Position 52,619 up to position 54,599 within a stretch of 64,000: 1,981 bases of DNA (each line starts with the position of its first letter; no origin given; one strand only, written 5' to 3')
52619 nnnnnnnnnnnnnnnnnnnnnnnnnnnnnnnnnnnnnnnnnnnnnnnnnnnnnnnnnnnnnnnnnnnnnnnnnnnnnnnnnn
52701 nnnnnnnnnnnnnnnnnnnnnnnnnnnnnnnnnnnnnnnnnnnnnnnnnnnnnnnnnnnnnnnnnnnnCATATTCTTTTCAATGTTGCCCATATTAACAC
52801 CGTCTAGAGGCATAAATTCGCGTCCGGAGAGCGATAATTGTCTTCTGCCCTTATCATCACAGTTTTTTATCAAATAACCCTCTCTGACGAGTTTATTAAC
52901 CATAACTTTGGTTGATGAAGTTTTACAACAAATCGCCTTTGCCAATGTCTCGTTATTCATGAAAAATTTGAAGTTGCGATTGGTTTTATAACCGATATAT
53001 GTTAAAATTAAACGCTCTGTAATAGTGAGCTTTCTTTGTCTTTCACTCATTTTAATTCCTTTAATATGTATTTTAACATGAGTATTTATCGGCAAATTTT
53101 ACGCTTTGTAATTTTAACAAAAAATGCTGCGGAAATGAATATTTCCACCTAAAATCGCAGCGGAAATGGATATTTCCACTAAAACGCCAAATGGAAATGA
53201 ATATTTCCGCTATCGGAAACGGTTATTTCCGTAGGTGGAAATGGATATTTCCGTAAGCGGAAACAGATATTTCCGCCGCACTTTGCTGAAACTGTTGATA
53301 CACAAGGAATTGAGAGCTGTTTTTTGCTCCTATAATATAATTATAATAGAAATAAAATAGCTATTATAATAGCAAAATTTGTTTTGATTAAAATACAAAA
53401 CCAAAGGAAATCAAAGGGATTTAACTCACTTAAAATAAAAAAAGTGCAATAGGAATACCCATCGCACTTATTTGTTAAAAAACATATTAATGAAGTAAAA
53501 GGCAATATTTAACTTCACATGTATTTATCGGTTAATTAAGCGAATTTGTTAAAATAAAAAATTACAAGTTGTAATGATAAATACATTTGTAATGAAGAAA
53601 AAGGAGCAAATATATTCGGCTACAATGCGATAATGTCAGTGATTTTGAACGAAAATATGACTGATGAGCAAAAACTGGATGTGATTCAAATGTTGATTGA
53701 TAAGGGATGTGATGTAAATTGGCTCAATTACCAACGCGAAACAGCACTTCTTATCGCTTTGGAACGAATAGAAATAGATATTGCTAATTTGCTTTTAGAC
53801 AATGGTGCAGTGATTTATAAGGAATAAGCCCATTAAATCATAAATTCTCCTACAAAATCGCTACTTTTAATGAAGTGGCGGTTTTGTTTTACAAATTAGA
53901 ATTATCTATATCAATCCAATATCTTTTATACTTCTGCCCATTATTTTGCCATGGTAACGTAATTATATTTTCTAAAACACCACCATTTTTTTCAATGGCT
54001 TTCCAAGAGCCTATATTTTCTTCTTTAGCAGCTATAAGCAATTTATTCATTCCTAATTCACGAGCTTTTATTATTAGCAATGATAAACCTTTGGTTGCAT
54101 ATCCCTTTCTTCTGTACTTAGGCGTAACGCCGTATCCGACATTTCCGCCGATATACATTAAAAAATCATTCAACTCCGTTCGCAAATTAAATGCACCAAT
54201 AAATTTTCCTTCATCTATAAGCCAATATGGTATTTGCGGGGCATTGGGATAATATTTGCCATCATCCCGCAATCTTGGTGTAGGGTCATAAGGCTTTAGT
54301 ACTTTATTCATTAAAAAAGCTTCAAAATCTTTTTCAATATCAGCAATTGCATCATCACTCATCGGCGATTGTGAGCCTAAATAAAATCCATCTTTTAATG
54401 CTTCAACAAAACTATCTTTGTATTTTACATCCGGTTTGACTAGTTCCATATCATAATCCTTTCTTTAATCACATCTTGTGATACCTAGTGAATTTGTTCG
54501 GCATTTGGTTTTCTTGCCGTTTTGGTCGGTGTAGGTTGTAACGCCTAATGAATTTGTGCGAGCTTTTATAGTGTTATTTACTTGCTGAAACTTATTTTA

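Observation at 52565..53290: Six regularly phased 16-bp palindromic iterons upstream of a winged-helix protein, a possible fossil replication origin or autoregulated operator inside the island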

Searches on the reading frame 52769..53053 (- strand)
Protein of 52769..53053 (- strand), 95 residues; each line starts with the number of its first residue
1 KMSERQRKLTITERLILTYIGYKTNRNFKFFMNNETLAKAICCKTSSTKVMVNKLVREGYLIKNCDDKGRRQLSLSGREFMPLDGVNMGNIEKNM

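Call 56: search_protein_representatives(alignment_id=A3)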
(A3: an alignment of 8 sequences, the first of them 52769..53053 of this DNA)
Query: 8 sequences, 95 profile positions. Proteins with E-value up to 0.001 (for the whole library): 92; up to 1e-10: 54; up to 1e-30: 12. The best 92 are listed.
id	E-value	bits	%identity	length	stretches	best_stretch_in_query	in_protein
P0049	5.6e-47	173.7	-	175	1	1-95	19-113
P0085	1.3e-40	153.3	-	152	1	1-89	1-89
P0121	1.4e-38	146.8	-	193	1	6-95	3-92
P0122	2.2e-37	142.9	-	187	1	5-95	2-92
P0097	2.1e-34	133.4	-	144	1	1-82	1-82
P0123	4.1e-34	132.5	-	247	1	4-95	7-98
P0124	5.1e-34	132.2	-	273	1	5-95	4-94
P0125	1.9e-33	130.4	-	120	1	1-93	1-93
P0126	1.4e-31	124.3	-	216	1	6-95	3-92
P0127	2.2e-31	123.7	-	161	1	6-95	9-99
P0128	7.9e-31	122.0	-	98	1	1-95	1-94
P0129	8.3e-31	121.9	-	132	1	22-94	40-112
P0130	6.0e-30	119.1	-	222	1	1-94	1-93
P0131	2.0e-29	117.5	-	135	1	1-95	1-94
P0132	3.7e-29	116.6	-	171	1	1-95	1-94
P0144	3.1e-20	88.0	-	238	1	1-92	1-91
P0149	7.8e-19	83.5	-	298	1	1-95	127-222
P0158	6.9e-16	74.1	-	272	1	1-93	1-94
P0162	4.4e-15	71.5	-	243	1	1-95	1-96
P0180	2.0e-07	47.0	-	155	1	4-74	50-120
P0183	5.3e-07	45.6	-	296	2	14-73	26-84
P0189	1.3e-06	44.4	-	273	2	5-62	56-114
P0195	4.8e-05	39.3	-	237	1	4-77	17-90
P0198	1.2e-04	38.1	-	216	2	5-75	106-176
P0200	3.4e-04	36.6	-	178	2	4-67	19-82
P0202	3.5e-04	36.6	-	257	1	5-65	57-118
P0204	4.5e-04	36.2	-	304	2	34-75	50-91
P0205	4.5e-04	36.2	-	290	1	4-80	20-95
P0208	7.3e-04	35.5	-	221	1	8-76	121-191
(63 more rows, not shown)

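Call 57: search_protein_families(library=pfam, proteins=[P0123, P0124, P0149, P0158, P0162, P0183, P0189, P0204, P0205, P0144], max_evalue=0.01)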
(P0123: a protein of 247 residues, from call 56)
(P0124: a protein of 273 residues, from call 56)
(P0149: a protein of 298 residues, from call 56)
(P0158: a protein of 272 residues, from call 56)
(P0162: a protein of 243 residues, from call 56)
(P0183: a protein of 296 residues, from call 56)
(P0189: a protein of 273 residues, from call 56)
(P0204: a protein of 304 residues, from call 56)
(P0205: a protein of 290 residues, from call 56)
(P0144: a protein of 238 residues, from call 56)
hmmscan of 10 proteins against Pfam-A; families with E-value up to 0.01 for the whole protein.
P0123 (247 aa): 1 family
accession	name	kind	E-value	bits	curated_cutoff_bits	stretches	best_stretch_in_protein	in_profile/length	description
PF13730.12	HTH_36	-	2.8e-05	24.3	25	1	11-63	3-55/55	Helix-turn-helix domain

P0124 (273 aa): 2 families
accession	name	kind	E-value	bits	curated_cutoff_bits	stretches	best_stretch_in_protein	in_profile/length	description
PF13730.12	HTH_36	-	1.1e-05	25.5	25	1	7-59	3-55/55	Helix-turn-helix domain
PF25764.1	KIF21A_4th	-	0.009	16.1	33.1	0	99-134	50-85/183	KIF21A-like domain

P0149 (298 aa): 1 family
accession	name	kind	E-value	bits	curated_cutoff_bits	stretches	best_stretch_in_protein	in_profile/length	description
PF13730.12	HTH_36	-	0.00035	20.8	25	1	133-188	2-55/55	Helix-turn-helix domain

P0158 (272 aa): 1 family
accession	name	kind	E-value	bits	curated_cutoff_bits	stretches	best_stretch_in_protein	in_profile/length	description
PF13730.12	HTH_36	-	0.00067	19.9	25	1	14-62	10-55/55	Helix-turn-helix domain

P0162 (243 aa): 1 family
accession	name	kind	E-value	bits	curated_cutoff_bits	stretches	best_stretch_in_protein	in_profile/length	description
PF13730.12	HTH_36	-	0.0011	19.1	25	1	27-62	20-55/55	Helix-turn-helix domain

P0183 (296 aa): 14 families
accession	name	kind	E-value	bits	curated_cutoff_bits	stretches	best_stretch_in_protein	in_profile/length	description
PF13730.12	HTH_36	-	1.4e-14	54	25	2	30-71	13-55/55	Helix-turn-helix domain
PF21984.2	DnaD_N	-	1.7e-09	38.2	27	2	133-200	7-73/101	DnaD N-terminal domain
PF01325.25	Fe_dep_repress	-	3.1e-07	30.9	26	0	32-73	13-54/60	Iron dependent repressor, N-terminal DNA binding domain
PF01726.22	LexA_DNA_bind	-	3.8e-07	30.2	23.7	0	161-200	24-64/65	LexA DNA binding domain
PF13545.12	HTH_Crp_2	-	3.8e-06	27.2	27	0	168-196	28-56/70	Crp-like helix-turn-helix domain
PF12840.13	HTH_20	-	7.5e-06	26.3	27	0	44-69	21-46/51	Helix-turn-helix domain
PF03428.19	RP-C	-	1.2e-05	25.6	24.4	0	12-75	34-105/175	Replication protein C N-terminal domain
PF12802.13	MarR_2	-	0.00033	21.2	27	0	168-194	26-52/61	MarR family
PF13463.12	HTH_27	-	0.00088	19.9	22.2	0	47-74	24-51/68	Winged helix DNA-binding domain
PF01978.25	TrmB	-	0.0011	19.3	25.6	0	166-198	26-58/68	Sugar-specific transcriptional regulator TrmB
PF01047.28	MarR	-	0.0026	18.1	24.6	0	167-193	22-48/59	MarR family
PF05732.17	RepL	-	0.0033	17.4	20.3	0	103-195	13-108/164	Firmicute plasmid replication protein (RepL)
PF08279.18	HTH_11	-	0.0042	17.4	25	0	45-74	19-48/55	HTH domain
PF13412.12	HTH_24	-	0.0056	16.7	21.9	0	47-71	23-47/48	Winged helix-turn-helix DNA-binding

P0189 (273 aa): 4 families
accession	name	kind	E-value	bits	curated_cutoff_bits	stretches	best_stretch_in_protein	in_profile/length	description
PF13730.12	HTH_36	-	1.5e-06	28.4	25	1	58-112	2-55/55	Helix-turn-helix domain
PF13545.12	HTH_Crp_2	-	5.2e-06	26.8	27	1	80-118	20-59/70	Crp-like helix-turn-helix domain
PF21984.2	DnaD_N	-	0.00029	21.4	27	1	58-121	11-74/101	DnaD N-terminal domain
PF01325.25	Fe_dep_repress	-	0.00084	19.9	26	1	80-116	20-56/60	Iron dependent repressor, N-terminal DNA binding domain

P0204 (304 aa): 22 families
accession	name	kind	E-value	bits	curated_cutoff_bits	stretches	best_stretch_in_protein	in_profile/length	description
PF01047.28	MarR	-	8.5e-22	77.3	24.6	2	37-88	8-59/59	MarR family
PF12802.13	MarR_2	-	1.3e-15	57.7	27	2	178-236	1-60/61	MarR family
PF22381.2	Staph_reg_Sar_Rot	-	8.4e-11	42.3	27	2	35-99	17-81/85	Transcriptional regulator SarA/Rot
PF13601.12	HTH_34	-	1.7e-10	41.3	27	2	37-98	5-67/80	Winged helix DNA-binding domain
PF13412.12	HTH_24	-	4.7e-10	39.3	21.9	2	188-227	9-48/48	Winged helix-turn-helix DNA-binding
PF13463.12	HTH_27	-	4.9e-10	40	22.2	1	42-94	13-66/68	Winged helix DNA-binding domain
PF09339.16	HTH_IclR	-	1.8e-08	34.5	22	1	196-228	18-50/52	IclR helix-turn-helix domain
PF01978.25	TrmB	-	1.1e-07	32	25.6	0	178-228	7-54/68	Sugar-specific transcriptional regulator TrmB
PF01325.25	Fe_dep_repress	-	3e-05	24.5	26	0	45-77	21-53/60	Iron dependent repressor, N-terminal DNA binding domain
PF13545.12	HTH_Crp_2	-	4.8e-05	23.7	27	0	196-241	22-63/70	Crp-like helix-turn-helix domain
PF25212.1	HVO_A0114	-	8.5e-05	22.7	27.6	0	177-228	17-68/84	HVO_A0114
PF21984.2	DnaD_N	-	0.00012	22.6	27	0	49-98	38-89/101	DnaD N-terminal domain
PF13730.12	HTH_36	-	0.00019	21.6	25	0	197-226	26-55/55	Helix-turn-helix domain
PF05043.19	Mga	-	0.00027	21.9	21.1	0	37-72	21-56/87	Mga helix-turn-helix domain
PF09397.16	FtsK_gamma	-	0.00037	20.6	30.6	0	192-239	15-62/63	Ftsk gamma domain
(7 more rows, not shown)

P0205 (290 aa): 5 families
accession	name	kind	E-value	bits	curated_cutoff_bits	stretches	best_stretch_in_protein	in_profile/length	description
PF13730.12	HTH_36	-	2.7e-12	46.7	25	1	22-76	1-55/55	Helix-turn-helix domain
PF21984.2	DnaD_N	-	9.5e-06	26.2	27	1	22-80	12-69/101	DnaD N-terminal domain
PF13545.12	HTH_Crp_2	-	1.4e-05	25.4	27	1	40-80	16-55/70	Crp-like helix-turn-helix domain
PF12802.13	MarR_2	-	0.001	19.6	27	1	51-86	25-60/61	MarR family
PF22381.2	Staph_reg_Sar_Rot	-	0.0072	16.8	27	0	20-81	8-63/85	Transcriptional regulator SarA/Rot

P0144 (238 aa): 4 families
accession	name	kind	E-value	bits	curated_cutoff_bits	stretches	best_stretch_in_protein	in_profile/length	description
PF13730.12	HTH_36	-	0.00071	19.8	25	1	7-60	2-55/55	Helix-turn-helix domain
PF01047.28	MarR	-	0.0016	18.7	24.6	1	34-71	21-58/59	MarR family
PF12802.13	MarR_2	-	0.0043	17.6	27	1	36-71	26-61/61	MarR family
PF13412.12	HTH_24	-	0.0057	16.6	21.9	0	39-60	26-47/48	Winged helix-turn-helix DNA-binding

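Call 66: list_cluster_members(proteins=[P0183, P0189, P0205, P0195, P0202, P0208, P0198, P0200, P0180, P0149])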
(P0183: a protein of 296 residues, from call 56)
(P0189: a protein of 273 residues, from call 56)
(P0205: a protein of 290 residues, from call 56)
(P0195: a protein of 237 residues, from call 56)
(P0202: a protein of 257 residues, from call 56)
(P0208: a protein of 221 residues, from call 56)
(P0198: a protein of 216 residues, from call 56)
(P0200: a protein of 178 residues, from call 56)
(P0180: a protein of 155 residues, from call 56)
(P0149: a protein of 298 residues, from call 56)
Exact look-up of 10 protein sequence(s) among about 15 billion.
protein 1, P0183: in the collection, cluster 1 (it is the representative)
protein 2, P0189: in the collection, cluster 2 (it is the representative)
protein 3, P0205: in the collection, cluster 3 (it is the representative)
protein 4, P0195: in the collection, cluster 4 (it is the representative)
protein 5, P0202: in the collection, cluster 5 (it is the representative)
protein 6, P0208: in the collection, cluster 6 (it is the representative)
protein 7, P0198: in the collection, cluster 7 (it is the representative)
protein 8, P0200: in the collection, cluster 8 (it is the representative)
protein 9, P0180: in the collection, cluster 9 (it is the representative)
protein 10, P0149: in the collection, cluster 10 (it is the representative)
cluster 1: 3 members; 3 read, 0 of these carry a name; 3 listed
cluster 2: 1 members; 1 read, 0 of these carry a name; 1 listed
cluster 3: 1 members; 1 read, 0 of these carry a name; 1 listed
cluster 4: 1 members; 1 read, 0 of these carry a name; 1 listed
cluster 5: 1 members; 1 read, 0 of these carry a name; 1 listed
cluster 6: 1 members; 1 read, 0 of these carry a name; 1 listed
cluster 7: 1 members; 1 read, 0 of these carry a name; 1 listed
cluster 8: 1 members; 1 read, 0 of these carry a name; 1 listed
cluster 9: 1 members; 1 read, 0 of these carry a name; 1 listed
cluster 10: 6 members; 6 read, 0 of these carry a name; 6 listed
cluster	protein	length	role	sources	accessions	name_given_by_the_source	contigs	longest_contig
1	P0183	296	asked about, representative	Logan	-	-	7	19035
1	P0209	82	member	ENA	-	-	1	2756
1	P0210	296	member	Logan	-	-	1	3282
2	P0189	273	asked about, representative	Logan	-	-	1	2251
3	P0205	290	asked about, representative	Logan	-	-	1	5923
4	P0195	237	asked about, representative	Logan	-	-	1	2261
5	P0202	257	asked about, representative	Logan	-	-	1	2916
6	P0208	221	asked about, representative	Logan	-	-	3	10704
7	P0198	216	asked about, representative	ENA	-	-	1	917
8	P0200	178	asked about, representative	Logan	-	-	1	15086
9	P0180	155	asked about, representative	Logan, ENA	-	-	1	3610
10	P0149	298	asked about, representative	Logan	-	-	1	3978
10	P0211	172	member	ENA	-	-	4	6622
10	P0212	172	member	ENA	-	-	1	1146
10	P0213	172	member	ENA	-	-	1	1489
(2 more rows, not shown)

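Call 74: find_encoding_contigs(protein=P0124, flank=8000, max_places=3)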
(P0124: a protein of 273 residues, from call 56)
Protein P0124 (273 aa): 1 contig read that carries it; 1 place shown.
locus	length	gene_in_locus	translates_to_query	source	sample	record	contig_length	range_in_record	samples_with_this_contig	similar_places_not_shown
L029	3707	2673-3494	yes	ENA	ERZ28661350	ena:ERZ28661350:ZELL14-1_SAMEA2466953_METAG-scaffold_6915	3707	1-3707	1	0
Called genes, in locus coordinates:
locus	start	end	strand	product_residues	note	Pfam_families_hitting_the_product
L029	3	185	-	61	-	?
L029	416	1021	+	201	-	PF00239:Resolvase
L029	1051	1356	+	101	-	-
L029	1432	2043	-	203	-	PF00023:Ank (faint), PF13606:Ank_3 (faint), PF12796:Ank_2, PF13637:Ank_4 (faint)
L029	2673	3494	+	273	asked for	PF13730:HTH_36 (faint)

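Call 75: find_encoding_contigs(protein=P0144, flank=8000, max_places=3)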
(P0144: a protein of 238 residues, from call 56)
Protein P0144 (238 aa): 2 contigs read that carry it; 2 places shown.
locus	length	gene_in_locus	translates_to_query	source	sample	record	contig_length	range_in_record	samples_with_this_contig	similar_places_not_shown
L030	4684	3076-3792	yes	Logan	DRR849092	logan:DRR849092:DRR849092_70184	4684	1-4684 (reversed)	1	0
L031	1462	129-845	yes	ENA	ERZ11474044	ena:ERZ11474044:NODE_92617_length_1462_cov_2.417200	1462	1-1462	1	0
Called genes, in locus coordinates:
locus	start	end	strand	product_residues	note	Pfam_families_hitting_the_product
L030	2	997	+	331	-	?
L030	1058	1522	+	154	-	PF03938:OmpH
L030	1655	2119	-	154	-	PF13606:Ank_3 (faint), PF13637:Ank_4 (weak), PF00023:Ank (faint), PF12796:Ank_2, PF13857:Ank_5 (faint)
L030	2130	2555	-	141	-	PF13637:Ank_4 (faint), PF00023:Ank (faint), PF12796:Ank_2, PF13606:Ank_3 (faint), PF13857:Ank_5 (weak)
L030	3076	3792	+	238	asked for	-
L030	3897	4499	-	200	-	PF00589:Phage_integrase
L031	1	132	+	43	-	?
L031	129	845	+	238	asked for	-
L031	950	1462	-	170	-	?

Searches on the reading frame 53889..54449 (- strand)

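Call 14: search_protein_families(library=pfam, proteins=[window:53889-54449:-], max_evalue=0.001)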
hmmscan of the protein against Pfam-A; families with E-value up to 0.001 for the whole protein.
window:53889-54449:- (186 aa): 2 families
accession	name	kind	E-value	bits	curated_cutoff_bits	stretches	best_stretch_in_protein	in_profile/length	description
PF13302.13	Acetyltransf_3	-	1.3e-10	42.5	25.4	1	75-156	55-136/138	Acetyltransferase (GNAT) domain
PF00583.31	Acetyltransf_1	-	1.2e-08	35.7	20.7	1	66-156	24-115/116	Acetyltransferase (GNAT) family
